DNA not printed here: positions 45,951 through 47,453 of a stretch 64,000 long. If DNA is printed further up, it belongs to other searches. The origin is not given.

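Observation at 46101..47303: ColD-type PLP/PMP 3-dehydratase with His replacing the active-site Lys, implying GDP-colitose (3,6-dideoxyhexose) biosynthesis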

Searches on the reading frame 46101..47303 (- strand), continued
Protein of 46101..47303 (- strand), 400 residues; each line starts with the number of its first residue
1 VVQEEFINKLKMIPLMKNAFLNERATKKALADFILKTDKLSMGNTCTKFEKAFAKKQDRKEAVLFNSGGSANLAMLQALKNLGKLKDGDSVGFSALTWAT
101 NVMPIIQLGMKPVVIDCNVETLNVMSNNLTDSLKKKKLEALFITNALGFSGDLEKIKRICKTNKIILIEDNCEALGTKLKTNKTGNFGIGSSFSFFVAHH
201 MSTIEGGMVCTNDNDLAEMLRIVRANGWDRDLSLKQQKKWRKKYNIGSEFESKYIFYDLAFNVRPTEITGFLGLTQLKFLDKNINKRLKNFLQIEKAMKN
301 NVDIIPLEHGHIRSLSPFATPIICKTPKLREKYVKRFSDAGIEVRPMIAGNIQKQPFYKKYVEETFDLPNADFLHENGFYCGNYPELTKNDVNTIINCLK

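Call 36: find_related_loci(query=A1, collection=genome_contigs, flank=8000)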
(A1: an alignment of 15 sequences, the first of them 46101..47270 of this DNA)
Query A1 (389 aa) in genome_contigs; peptide patterns used: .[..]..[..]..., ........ (x = any residue, [..] = any of these).
392 stretches matched a pattern; 301 encode a relative of the query (tblastn E <= 1e-3); the best 80 are kept; 80 distinct loci.
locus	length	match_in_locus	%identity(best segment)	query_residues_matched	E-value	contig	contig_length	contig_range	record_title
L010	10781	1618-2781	74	1-388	0e+0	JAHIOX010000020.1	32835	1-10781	MAG: Patescibacteria group bacterium isolate KR13_S3.mb.30 KR13_S3.mb.30_k141_298824, whole genome shotgun sequence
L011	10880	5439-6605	74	1-389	0e+0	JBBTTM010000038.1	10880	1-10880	MAG: Patescibacteria group bacterium isolate H52-bin113_1 H52_bin113_1_000000000038, whole genome shotgun sequence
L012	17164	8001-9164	74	1-388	0e+0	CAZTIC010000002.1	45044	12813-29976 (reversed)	MAG TPA_asm: uncultured Gammaproteobacteria bacterium isolate SRP191223_co1_14 genome assembly, contig: NODE_531_length_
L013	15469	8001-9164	72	2-389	0e+0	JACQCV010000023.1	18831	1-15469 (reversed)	MAG: Candidatus Vogelbacteria bacterium isolate NC_groundwater_977_Pr1_S-0.2um_41_15 Montesol18-Sp2_coassembly_scaffold_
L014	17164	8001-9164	71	1-388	0e+0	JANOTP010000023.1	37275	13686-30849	MAG: Cytophagales bacterium isolate VAR_39_metabat_27 VAR_39_k141_271364, whole genome shotgun sequence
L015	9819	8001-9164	69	1-388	0e+0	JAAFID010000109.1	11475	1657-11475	MAG: Cytophagales bacterium isolate bin33.maxbin.ball.127 WN_Cytophagales_6_scaffold_109, whole genome shotgun sequence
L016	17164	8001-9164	68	1-388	0e+0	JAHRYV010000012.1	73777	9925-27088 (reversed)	MAG: Curvibacter sp. isolate AG1 NODE_177_length_73777_cov_10.850614, whole genome shotgun sequence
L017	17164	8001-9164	70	1-388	0e+0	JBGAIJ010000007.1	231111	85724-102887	MAG: Ferruginibacter sp. isolate MAG_AAO_H125.22 AAOH125-22_opera_contig_266, whole genome shotgun sequence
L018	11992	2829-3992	68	1-388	0e+0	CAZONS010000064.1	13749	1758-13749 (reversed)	MAG TPA_asm: uncultured Thiobacillus sp. isolate SRP093185_co1_61 genome assembly, contig: NODE_3099_length_13749_cov_28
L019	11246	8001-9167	71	1-389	0e+0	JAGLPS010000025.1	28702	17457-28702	MAG: Candidatus Paceibacterota bacterium isolate RS_8_2 ROV157_8.bin.2.fa_25, whole genome shotgun sequence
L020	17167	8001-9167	70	1-388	0e+0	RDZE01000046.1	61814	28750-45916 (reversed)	MAG: Cytophagales bacterium isolate PH2015_06S_38_90 PH2015_06S_scaffold_912, whole genome shotgun sequence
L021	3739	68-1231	70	1-388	0e+0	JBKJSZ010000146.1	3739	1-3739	MAG: Ferruginibacter sp. isolate ant_bin.600 k117_6398473, whole genome shotgun sequence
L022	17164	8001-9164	70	1-388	0e+0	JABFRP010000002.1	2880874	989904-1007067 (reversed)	MAG: Ferruginibacter sp. isolate P-RSF-NP-03 c_000000000003, whole genome shotgun sequence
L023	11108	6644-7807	69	1-388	0e+0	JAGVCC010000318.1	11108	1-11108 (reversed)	MAG: Chitinophagales bacterium isolate WC_3 c_000000055846, whole genome shotgun sequence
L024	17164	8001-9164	70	1-388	0e+0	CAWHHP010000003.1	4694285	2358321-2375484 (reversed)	MAG: uncultured Chitinophagaceae bacterium isolate MFD01916.bin.1.143 genome assembly, contig: contig_1630, whole genome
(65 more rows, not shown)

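Call 54: search_protein_representatives(protein=window:46101-47270:-)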
Query: 389 residues. Proteins with E-value up to 0.001 (for the whole library): 24071; up to 1e-10: 7230; up to 1e-30: 727. The best 150 are listed.
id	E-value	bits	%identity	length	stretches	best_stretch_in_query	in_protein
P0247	6.9e-168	574.7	63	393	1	1-388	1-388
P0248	3.0e-147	506.8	56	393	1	2-388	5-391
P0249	1.4e-134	465.1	55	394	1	1-386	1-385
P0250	2.8e-127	441.1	54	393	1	1-387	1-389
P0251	7.7e-118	410.0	50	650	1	1-389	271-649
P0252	5.7e-117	407.2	53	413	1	1-386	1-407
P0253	2.8e-112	391.8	55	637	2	157-384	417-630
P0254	3.1e-110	385.0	49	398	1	2-377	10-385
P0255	3.8e-110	384.7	53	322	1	70-388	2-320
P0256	6.9e-110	383.9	53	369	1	1-387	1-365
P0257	1.9e-109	382.4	50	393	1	2-385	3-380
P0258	1.7e-108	379.3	65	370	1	1-258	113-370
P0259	1.2e-107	376.5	49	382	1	2-388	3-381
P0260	7.2e-105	367.4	47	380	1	2-388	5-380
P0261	3.6e-100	351.9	49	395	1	2-388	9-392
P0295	1.6e-68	247.8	40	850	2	186-384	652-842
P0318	8.1e-61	222.4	38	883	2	187-384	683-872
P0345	5.4e-58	213.1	37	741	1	21-374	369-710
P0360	6.0e-57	209.7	35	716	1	24-387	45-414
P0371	1.3e-55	205.3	35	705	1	23-388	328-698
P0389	5.5e-54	199.9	33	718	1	22-388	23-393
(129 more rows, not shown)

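Call 58: predict_structure(alignment_id=A1)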
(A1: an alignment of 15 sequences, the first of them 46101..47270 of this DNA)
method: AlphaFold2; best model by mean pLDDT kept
length: 389 residues; sequences in the alignment: 15
mean_pLDDT: 70.4   pTM: 0.58
mean pLDDT of the five models: 70.4, 66.2, 64.1, 61.7, 50.5
residues with pLDDT >= 90: 59; 70-90: 161; 50-70: 97; < 50: 72
segments of 3 or more residues with pLDDT < 50: 1-20, 26-29, 108-112, 135-138, 162-168, 171-173, 186-193, 253-269
pLDDT, mean of each block of 10 residues (from residue 1): 27 45 50 75 81 77 90 93 69 76 64 62 87 59 81 86 47 66 53 67 92 73 88 73 60 41 42 68 87 82 64 93 88 70 56 74 82 71 90
secondary structure, 60 per line:
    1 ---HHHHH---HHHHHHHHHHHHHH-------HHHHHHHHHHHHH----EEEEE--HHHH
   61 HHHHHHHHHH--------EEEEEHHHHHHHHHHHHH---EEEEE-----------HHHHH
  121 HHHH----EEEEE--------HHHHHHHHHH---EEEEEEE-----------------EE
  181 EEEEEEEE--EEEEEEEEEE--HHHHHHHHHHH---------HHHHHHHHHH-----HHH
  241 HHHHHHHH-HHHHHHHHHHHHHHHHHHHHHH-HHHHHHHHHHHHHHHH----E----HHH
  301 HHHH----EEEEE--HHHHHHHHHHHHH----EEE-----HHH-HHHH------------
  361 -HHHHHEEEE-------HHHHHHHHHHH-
elements in order: H4-8 H12-25 H33-45 E50-54 H57-70 E79-83 H84-96 E100-104 H116-124 E129-133 H142-151 E155-161 E179-188 E191-200 H203-213 H223-232 H238-248 H250-271 H273-288 H298-304 E309-313 H316-328 E333-335 H345-348 H362-366 E367-370 H378-388

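Call 64: fold_search(model_id=the predicted structure, library=pdb)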
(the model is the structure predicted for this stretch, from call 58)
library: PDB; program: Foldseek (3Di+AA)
matches with E <= 10: 1886; with E <= 0.001: 935
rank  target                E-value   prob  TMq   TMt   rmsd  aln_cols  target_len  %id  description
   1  3b8x_A                8.4e-20  1.00  0.49  0.49  14.3       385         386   29  Crystal structure of GDP-4-keto-6-deoxymannose-3-dehydratase (ColD) H188N mutant with bound GDP-perosamine (released 2007-11-27)
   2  3gr9_A                1.1e-19  1.00  0.49  0.49  14.5       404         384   28  Crystal structure of ColD H188K S187N (released 2009-06-16)
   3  3b8x_B                2.1e-19  1.00  0.47  0.48  13.9       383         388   30  Crystal structure of GDP-4-keto-6-deoxymannose-3-dehydratase (ColD) H188N mutant with bound GDP-perosamine (released 2007-11-27)
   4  3gr9_G                3.1e-19  1.00  0.50  0.50  15.1       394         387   31  Crystal structure of ColD H188K S187N (released 2009-06-16)
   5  3gr9_C                3.6e-19  1.00  0.47  0.47  13.9       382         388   28  Crystal structure of ColD H188K S187N (released 2009-06-16)
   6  3gr9_B                5.7e-19  1.00  0.48  0.49  14.5       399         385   28  Crystal structure of ColD H188K S187N (released 2009-06-16)
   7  2r0t_A                6.8e-19  1.00  0.49  0.49  15.3       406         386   29  Crystal structure of GDP-4-keto-6-deoxymannose-3-dehydratase with a trapped PLP-glutamate geminal diamine (released 2007-12-18)
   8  2gms_A                1.0e-18  1.00  0.49  0.49  15.1       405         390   29  E coli GDP-4-keto-6-deoxy-D-mannose-3-dehydratase with bound hydrated PLP (released 2006-09-05)
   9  3gr9_F                3.0e-18  1.00  0.50  0.50  15.0       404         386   29  Crystal structure of ColD H188K S187N (released 2009-06-16)
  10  3gr9_D                3.5e-18  1.00  0.52  0.53  14.7       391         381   30  Crystal structure of ColD H188K S187N (released 2009-06-16)
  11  2gms_B                3.9e-18  1.00  0.49  0.49  14.6       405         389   28  E coli GDP-4-keto-6-deoxy-D-mannose-3-dehydratase with bound hydrated PLP (released 2006-09-05)
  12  3gr9_E                1.5e-17  1.00  0.49  0.49  14.3       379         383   29  Crystal structure of ColD H188K S187N (released 2009-06-16)
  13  3bcx_A                3.4e-17  1.00  0.47  0.44  14.1       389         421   27  E1 Dehydrase (released 2007-11-27)
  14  3bb8_A                5.0e-17  1.00  0.49  0.45  14.4       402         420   26  E1 Dehydrase H220K Mutant (released 2008-09-16)
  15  2fn6_B                6.7e-17  1.00  0.46  0.48  13.6       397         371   21  Helicobacter pylori PseC, aminotransferase involved in the biosynthesis of pseudoaminic acid (released 2006-01-24)
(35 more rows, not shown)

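Call 74: search_protein_families(library=pfam, proteins=[P0345, P0371, P0389, P0251, P0318, P0295], max_evalue=0.0001)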
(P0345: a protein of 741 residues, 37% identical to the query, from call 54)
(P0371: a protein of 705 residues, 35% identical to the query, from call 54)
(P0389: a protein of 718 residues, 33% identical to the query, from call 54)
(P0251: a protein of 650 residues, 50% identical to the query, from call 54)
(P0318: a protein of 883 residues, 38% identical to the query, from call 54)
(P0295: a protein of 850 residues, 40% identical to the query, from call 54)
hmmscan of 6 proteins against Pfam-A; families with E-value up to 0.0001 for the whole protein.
P0345 (741 aa): 8 families
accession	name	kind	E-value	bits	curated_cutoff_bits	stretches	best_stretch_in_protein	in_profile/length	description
PF16363.11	GDP_Man_Dehyd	-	3.2e-134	448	27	1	6-334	1-332/332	GDP-mannose 4,6 dehydratase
PF01041.23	DegT_DnrJ_EryC1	-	8.1e-87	292.2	19.8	1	359-724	2-359/360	DegT/DnrJ/EryC1/StrS aminotransferase family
PF01370.27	Epimerase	-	9.6e-70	235.1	20.9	1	5-249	1-240/240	NAD dependent epimerase/dehydratase family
PF00155.27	Aminotran_1_2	-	2.4e-08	34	19.7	1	373-505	34-185/361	Aminotransferase class I and II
PF00266.25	Aminotran_5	-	2.9e-08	33.5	21.5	1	381-687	43-350/371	Aminotransferase class-V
PF04321.23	RmlD_sub_bind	-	4.7e-08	32.9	27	1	4-160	2-131/287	RmlD substrate binding domain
PF01053.26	Cys_Met_Meta_PP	-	9.9e-08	31.4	27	1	384-558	55-225/381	Cys/Met metabolism PLP-dependent enzyme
PF01212.27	Beta_elim_lyase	-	5e-07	29.8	27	1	376-507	27-170/288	Beta-eliminating lyase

P0371 (705 aa): 5 families
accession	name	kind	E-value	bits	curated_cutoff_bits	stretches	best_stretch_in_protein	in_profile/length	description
PF01041.23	DegT_DnrJ_EryC1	-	1.5e-64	218.9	19.8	1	328-695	14-356/360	DegT/DnrJ/EryC1/StrS aminotransferase family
PF01370.27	Epimerase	-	2.9e-40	138.6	20.9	1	3-229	1-231/240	NAD dependent epimerase/dehydratase family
PF04321.23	RmlD_sub_bind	-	2.4e-10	40.4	27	1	1-61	1-61/287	RmlD substrate binding domain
PF00266.25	Aminotran_5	-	5.3e-09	36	21.5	1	334-470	43-180/371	Aminotransferase class-V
PF16363.11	GDP_Man_Dehyd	-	1.1e-07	32.1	27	1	33-266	57-299/332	GDP-mannose 4,6 dehydratase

P0389 (718 aa): 5 families
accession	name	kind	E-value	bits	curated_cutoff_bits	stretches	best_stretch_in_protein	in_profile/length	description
PF01041.23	DegT_DnrJ_EryC1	-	1.6e-75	255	19.8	1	15-392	5-358/360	DegT/DnrJ/EryC1/StrS aminotransferase family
PF01370.27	Epimerase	-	6.2e-41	140.8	20.9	1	407-628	1-228/240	NAD dependent epimerase/dehydratase family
PF16363.11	GDP_Man_Dehyd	-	1.2e-16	61.5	27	1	433-651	53-263/332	GDP-mannose 4,6 dehydratase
PF04321.23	RmlD_sub_bind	-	1.3e-08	34.7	27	1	406-464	2-60/287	RmlD substrate binding domain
PF01073.25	3Beta_HSD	-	4e-05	23.2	22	1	436-580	49-194/280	3-beta hydroxysteroid dehydrogenase/isomerase family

P0251 (650 aa): 8 families
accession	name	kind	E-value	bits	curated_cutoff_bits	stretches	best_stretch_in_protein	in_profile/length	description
PF01041.23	DegT_DnrJ_EryC1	-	4.1e-74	250.4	19.8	1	282-648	3-359/360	DegT/DnrJ/EryC1/StrS aminotransferase family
PF01370.27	Epimerase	-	3.8e-29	102.2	20.9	1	4-206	2-240/240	NAD dependent epimerase/dehydratase family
PF16363.11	GDP_Man_Dehyd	-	1.6e-24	87.4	27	1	30-265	58-331/332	GDP-mannose 4,6 dehydratase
PF04321.23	RmlD_sub_bind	-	6.8e-15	55.3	27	1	1-205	1-212/287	RmlD substrate binding domain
PF02719.21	Polysacc_synt_2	-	1.9e-10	40.8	20.2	1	31-97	61-128/293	Polysaccharide biosynthesis protein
PF07993.18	NAD_binding_4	-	4.9e-09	36.1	20.1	1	46-136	87-192/258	Male sterility protein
PF01073.25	3Beta_HSD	-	1.4e-06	28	22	1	29-139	50-164/280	3-beta hydroxysteroid dehydrogenase/isomerase family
PF01053.26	Cys_Met_Meta_PP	-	2.4e-06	26.8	27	1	304-486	53-230/381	Cys/Met metabolism PLP-dependent enzyme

P0318 (883 aa): 4 families
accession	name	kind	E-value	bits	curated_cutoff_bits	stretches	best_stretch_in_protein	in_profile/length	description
PF01041.23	DegT_DnrJ_EryC1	-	4.5e-60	204.2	19.8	2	10-192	3-177/360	DegT/DnrJ/EryC1/StrS aminotransferase family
PF14890.11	Intein_splicing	-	3.6e-17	63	35.8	1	214-686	11-155/155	Intein splicing domain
PF14528.11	LAGLIDADG_3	-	4e-10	40.3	22.5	1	496-553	1-61/82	LAGLIDADG-like domain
PF00266.25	Aminotran_5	-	8.4e-05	22.1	21.5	0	36-168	45-183/371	Aminotransferase class-V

P0295 (850 aa): 4 families
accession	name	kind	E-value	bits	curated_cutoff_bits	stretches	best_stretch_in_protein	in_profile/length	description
PF01041.23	DegT_DnrJ_EryC1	-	9.5e-59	199.8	19.8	2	44-216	10-177/360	DegT/DnrJ/EryC1/StrS aminotransferase family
PF14890.11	Intein_splicing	-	3.1e-17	63.2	35.8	1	235-656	10-155/155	Intein splicing domain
PF14528.11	LAGLIDADG_3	-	7.5e-13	49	22.5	1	510-564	1-59/82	LAGLIDADG-like domain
PF00155.27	Aminotran_1_2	-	2.5e-05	24.1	19.7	1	60-184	44-185/361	Aminotransferase class I and II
